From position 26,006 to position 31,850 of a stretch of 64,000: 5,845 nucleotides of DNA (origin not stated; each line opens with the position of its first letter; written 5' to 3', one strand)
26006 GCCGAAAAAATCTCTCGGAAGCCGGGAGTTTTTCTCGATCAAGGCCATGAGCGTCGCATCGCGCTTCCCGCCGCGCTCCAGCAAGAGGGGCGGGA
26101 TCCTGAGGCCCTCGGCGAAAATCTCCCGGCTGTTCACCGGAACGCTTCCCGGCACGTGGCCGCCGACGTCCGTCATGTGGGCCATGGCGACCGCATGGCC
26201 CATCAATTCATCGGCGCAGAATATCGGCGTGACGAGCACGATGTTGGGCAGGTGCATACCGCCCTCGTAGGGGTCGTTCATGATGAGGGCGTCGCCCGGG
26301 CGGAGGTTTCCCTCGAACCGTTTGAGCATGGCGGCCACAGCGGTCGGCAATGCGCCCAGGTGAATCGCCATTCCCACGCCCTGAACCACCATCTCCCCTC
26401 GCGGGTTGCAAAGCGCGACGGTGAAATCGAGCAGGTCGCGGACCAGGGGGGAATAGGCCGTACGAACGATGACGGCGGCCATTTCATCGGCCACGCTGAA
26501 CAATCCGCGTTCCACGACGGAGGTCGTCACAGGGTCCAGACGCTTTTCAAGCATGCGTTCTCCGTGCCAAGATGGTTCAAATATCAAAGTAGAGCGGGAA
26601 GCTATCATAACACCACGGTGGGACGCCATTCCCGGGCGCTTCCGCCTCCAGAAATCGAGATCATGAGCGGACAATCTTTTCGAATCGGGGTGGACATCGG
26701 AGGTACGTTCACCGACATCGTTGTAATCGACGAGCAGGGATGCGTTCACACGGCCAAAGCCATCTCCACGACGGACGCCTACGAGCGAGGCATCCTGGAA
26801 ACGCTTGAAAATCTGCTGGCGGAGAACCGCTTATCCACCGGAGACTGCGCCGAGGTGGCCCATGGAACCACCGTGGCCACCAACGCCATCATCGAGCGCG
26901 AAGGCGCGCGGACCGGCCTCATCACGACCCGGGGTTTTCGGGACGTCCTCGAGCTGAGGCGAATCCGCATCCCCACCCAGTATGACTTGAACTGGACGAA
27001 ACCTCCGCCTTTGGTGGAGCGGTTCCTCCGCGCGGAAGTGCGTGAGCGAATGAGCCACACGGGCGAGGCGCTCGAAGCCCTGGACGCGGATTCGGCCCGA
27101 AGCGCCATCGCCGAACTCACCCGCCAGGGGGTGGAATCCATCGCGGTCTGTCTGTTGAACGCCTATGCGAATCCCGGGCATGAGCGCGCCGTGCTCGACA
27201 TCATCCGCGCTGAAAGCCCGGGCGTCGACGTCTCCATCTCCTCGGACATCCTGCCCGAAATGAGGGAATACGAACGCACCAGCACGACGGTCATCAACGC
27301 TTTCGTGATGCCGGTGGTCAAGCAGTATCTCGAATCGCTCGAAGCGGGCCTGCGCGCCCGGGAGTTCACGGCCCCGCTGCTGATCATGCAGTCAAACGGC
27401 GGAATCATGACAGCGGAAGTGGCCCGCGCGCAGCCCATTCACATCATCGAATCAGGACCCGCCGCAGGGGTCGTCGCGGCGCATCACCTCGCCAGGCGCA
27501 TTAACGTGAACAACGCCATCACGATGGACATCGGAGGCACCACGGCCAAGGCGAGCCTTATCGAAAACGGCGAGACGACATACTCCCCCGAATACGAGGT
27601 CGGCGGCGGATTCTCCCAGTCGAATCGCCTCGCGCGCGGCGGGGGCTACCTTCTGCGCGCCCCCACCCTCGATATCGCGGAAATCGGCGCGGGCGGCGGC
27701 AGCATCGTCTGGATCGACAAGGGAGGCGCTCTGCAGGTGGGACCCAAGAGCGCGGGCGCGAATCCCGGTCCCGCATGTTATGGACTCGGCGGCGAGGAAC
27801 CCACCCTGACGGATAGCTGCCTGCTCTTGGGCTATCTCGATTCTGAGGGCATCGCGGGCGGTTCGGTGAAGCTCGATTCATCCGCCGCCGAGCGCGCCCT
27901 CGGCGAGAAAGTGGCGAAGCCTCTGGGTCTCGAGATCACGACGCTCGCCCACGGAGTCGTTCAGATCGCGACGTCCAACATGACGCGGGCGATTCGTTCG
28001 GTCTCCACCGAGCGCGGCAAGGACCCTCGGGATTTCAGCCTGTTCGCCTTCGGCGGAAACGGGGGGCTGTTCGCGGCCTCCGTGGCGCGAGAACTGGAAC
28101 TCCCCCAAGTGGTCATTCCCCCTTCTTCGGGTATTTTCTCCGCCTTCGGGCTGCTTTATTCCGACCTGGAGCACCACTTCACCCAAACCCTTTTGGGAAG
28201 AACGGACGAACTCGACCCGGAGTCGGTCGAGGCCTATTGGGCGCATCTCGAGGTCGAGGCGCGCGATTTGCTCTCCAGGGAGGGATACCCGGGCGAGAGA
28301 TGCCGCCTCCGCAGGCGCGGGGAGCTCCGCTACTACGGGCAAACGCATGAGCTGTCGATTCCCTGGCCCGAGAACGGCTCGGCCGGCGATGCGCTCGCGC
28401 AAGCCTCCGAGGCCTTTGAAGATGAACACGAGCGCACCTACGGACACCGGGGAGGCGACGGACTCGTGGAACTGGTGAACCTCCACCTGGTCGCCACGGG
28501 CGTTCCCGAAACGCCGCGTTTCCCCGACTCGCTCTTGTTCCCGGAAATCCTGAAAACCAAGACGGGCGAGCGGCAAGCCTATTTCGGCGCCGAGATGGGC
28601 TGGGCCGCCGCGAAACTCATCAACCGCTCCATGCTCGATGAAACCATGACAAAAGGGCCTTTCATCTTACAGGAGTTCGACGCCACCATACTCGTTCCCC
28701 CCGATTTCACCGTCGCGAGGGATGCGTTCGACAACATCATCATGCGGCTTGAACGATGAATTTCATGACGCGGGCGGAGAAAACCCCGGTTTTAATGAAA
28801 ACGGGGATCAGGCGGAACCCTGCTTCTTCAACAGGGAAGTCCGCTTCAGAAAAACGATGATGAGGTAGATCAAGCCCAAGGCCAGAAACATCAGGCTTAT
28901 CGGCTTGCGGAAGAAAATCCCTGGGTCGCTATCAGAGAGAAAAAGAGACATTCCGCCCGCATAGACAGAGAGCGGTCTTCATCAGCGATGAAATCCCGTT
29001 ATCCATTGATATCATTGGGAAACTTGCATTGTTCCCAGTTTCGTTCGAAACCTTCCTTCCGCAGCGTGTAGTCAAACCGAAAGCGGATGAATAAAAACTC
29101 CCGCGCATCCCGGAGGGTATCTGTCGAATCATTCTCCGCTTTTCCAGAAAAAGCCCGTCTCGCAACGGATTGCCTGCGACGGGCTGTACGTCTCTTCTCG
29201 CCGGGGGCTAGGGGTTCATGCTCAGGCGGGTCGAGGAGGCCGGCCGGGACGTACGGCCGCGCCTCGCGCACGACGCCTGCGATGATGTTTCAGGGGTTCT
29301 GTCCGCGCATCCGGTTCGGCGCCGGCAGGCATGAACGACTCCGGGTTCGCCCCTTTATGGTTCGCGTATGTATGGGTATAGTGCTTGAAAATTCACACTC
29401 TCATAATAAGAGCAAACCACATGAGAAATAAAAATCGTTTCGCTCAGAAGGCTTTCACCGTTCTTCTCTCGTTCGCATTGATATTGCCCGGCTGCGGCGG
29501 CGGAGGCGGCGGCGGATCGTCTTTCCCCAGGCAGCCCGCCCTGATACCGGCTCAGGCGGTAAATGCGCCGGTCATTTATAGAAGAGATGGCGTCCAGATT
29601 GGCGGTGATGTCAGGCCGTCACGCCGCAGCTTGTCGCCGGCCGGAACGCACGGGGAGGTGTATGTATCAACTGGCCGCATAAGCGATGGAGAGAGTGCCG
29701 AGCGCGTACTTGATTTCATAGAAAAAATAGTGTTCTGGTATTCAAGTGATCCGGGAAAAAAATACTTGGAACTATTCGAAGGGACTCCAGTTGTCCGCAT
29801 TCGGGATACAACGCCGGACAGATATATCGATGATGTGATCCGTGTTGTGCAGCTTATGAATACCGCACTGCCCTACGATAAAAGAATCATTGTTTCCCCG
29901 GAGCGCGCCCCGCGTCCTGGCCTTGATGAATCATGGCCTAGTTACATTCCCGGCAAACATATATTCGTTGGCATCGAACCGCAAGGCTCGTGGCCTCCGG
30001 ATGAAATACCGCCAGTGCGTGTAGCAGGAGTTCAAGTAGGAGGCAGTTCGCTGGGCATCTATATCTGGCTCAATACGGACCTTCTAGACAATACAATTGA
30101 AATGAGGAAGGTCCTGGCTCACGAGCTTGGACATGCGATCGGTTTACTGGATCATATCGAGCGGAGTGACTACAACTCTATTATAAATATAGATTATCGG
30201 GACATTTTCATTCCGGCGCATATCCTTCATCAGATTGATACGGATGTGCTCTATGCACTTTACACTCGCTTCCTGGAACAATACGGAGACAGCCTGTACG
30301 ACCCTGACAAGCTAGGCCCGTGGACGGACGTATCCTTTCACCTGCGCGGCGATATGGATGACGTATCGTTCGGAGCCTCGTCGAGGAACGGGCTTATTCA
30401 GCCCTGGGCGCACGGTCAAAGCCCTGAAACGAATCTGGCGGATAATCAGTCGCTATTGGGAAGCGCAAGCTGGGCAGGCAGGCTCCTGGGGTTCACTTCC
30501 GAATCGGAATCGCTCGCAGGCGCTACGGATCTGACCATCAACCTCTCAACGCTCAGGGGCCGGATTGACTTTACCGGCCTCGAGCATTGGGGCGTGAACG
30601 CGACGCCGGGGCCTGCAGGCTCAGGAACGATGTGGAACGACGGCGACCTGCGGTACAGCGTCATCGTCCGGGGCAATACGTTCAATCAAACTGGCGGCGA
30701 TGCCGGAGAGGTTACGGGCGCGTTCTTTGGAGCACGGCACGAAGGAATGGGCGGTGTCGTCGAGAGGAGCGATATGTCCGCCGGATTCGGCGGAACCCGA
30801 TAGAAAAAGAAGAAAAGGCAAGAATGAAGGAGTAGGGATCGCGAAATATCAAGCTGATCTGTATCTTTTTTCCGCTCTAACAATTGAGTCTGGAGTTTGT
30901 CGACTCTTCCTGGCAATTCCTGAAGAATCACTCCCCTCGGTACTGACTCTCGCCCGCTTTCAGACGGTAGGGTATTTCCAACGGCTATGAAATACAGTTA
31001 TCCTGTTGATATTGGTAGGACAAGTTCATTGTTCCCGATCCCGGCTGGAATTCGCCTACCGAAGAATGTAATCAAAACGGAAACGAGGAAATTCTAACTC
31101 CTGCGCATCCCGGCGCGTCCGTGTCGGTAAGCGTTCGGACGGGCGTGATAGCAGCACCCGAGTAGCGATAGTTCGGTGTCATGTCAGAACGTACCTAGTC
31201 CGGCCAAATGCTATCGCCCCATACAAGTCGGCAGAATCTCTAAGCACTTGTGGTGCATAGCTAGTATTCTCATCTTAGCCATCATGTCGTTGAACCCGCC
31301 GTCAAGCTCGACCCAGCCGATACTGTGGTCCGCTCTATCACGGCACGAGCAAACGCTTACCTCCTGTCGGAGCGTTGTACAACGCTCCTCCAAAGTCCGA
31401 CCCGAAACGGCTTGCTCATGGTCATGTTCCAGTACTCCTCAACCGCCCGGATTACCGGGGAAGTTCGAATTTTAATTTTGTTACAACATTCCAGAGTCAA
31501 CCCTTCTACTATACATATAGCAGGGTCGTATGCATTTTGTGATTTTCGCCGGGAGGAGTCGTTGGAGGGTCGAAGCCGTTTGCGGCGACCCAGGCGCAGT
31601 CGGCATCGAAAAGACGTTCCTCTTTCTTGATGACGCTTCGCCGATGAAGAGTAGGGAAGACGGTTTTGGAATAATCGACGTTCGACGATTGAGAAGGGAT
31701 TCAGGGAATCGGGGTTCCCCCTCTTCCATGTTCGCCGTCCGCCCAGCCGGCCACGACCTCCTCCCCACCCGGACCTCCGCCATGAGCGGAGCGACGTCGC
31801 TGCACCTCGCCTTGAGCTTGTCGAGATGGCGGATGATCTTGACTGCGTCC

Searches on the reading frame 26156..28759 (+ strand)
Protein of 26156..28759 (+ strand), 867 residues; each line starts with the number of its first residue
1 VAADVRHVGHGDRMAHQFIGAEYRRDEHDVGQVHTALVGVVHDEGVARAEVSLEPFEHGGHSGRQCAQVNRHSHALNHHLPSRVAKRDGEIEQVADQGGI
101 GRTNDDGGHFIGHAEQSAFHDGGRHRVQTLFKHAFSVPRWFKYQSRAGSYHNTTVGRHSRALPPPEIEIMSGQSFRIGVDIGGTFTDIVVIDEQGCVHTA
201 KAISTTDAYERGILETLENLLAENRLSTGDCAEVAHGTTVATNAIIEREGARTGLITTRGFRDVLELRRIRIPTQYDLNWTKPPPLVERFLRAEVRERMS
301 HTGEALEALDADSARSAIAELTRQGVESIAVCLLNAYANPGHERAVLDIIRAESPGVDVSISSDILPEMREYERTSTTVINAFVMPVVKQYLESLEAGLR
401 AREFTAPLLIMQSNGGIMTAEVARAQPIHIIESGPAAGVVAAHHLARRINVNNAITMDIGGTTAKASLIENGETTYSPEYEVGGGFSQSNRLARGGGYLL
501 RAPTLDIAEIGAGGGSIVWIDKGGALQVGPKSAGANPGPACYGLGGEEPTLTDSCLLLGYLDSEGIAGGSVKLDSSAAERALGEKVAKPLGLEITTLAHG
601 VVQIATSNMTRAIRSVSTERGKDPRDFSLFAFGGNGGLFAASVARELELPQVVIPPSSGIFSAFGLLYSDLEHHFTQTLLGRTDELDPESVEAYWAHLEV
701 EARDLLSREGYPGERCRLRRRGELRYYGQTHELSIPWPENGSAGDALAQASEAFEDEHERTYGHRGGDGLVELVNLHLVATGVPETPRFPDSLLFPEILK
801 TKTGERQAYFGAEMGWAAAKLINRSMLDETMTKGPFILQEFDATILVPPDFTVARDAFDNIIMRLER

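Call 59: search_protein_families(library=pfam, proteins=[window:26156-28759:+], max_evalue=0.00001)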
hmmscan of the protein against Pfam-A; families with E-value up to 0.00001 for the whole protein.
window:26156-28759:+ (867 aa): 3 families
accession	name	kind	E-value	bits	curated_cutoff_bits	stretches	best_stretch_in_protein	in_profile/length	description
PF01968.24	Hydantoinase_A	-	1e-98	330.6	22.9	1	374-673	1-289/291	Hydantoinase/oxoprolinase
PF05378.19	Hydant_A_N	-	7e-52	176.1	25.2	1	176-353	1-175/176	Hydantoinase/oxoprolinase N-terminal region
PF19278.4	Hydant_A_C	-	6.4e-09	35.9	21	1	689-858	12-185/193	Hydantoinase/oxoprolinase C-terminal domain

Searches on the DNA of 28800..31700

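Call 73: search_rna_families(source=window, start=28800, end=31700, threshold=evalue, max_evalue=1)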
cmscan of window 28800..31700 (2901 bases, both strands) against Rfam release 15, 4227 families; matches with E-value up to 1: 0.
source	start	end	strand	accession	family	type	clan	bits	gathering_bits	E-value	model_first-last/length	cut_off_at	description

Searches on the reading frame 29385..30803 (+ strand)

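Call 59: search_protein_families(library=pfam, proteins=[window:29385-30803:+], max_evalue=0.00001)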
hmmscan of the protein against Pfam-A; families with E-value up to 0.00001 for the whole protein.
window:29385-30803:+ (472 aa): 0 families

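Call 86: search_protein_families(library=pfam, proteins=[window:29385-30803:+], max_evalue=0.01)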
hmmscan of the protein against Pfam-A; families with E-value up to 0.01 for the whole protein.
window:29385-30803:+ (472 aa): 3 families
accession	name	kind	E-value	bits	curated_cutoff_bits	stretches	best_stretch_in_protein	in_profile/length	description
PF00413.30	Peptidase_M10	-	0.0006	20.2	24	1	232-293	100-158/159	Matrixin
PF01400.30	Astacin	-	0.0024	18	22.5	1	235-274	73-112/189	Astacin (Peptidase family M12A)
PF01435.24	Peptidase_M48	-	0.0078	16.5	20.3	0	223-252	45-77/186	Peptidase family M48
